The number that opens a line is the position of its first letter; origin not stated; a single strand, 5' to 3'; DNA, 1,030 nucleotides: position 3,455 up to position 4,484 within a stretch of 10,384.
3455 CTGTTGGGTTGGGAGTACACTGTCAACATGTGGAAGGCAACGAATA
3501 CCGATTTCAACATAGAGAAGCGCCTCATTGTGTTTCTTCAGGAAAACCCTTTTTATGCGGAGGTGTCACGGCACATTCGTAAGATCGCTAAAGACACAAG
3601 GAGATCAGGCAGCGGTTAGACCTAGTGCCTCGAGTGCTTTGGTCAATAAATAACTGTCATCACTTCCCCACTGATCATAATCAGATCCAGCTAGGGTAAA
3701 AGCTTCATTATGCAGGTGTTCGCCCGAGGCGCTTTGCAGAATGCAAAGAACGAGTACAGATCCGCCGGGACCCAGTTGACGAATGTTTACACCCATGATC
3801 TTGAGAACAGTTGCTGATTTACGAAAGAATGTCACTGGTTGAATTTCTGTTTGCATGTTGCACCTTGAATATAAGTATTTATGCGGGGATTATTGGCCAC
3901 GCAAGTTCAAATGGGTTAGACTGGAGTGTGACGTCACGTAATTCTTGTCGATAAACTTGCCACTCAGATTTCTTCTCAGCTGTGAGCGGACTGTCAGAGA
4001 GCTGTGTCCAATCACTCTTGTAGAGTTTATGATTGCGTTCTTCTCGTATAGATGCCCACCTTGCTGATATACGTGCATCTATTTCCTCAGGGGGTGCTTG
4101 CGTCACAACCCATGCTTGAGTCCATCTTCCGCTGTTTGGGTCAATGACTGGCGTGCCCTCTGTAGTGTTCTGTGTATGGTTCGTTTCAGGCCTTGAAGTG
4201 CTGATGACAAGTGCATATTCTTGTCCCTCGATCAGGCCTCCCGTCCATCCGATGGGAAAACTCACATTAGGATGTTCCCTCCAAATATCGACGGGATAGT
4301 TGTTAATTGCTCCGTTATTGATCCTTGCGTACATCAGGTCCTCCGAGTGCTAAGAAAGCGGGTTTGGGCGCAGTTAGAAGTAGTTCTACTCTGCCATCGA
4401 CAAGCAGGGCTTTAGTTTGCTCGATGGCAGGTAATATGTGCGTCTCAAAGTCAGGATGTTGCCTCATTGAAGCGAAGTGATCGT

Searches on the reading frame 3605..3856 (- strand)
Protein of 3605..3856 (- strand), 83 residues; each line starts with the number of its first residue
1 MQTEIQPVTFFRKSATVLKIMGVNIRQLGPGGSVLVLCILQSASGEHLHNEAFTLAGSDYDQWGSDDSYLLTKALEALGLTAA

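Call 3: search_protein_families(library=pfam, proteins=[window:3605-3856:-], max_evalue=1)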
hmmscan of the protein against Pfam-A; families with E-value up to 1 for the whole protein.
window:3605-3856:- (83 aa): 0 families

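Call 4: search_protein_families(library=phrogs, proteins=[window:3605-3856:-], max_evalue=0.01)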
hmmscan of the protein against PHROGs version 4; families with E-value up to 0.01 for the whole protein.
window:3605-3856:- (83 aa): 0 families

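Call 43: search_protein_families(library=ncbifam, proteins=[window:3605-3856:-], max_evalue=1)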
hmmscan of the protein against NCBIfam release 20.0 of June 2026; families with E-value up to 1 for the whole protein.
window:3605-3856:- (83 aa): 0 families

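Call 93: search_protein_families(library=padloc, proteins=[window:3605-3856:-], max_evalue=0.01)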
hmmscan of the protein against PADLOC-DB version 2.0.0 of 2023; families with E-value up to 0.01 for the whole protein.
window:3605-3856:- (83 aa): 0 families

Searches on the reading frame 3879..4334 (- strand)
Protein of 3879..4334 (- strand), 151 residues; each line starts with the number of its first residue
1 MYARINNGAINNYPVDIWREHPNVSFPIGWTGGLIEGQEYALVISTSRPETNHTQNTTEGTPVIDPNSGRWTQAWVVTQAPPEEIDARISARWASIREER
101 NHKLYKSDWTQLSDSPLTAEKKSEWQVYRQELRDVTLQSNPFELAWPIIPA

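Call 3: search_protein_families(library=pfam, proteins=[window:3879-4334:-], max_evalue=1)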
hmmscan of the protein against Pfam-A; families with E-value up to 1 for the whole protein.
window:3879-4334:- (151 aa): 1 family
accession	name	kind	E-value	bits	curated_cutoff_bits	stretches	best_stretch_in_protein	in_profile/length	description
PF16778.10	Phage_tail_APC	-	1.4e-17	63.7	26.6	1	94-150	2-59/60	Phage tail assembly chaperone protein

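Call 4: search_protein_families(library=phrogs, proteins=[window:3879-4334:-], max_evalue=0.01)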
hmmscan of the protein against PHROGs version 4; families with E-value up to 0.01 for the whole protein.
window:3879-4334:- (151 aa): 8 families
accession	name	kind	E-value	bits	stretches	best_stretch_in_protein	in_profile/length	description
phrog_8716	-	tail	2.3e-18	67.9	1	54-151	39-145/152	tail fiber protein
phrog_4912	-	tail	8.6e-18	65.9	1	54-150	103-201/226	tail fiber assembly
phrog_4998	-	unknown function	1.2e-09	39.1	1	12-103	17-107/218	-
phrog_4697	-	tail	3.3e-08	34.2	1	91-139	143-192/314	tail assembly chaperone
phrog_8746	-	tail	4.1e-07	31.3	1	89-151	75-139/139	tail fiber assembly protein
phrog_4628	-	tail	6.8e-06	27.4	1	93-150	65-124/126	tail fiber assembly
phrog_5714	-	unknown function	1.1e-05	26.5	1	78-136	28-85/95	-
phrog_188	-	tail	0.0016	19.2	1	73-151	102-182/207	tail fiber assembly protein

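Call 93: search_protein_families(library=padloc, proteins=[window:3879-4334:-], max_evalue=0.01)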
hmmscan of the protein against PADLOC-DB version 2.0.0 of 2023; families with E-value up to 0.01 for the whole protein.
window:3879-4334:- (151 aa): 0 families
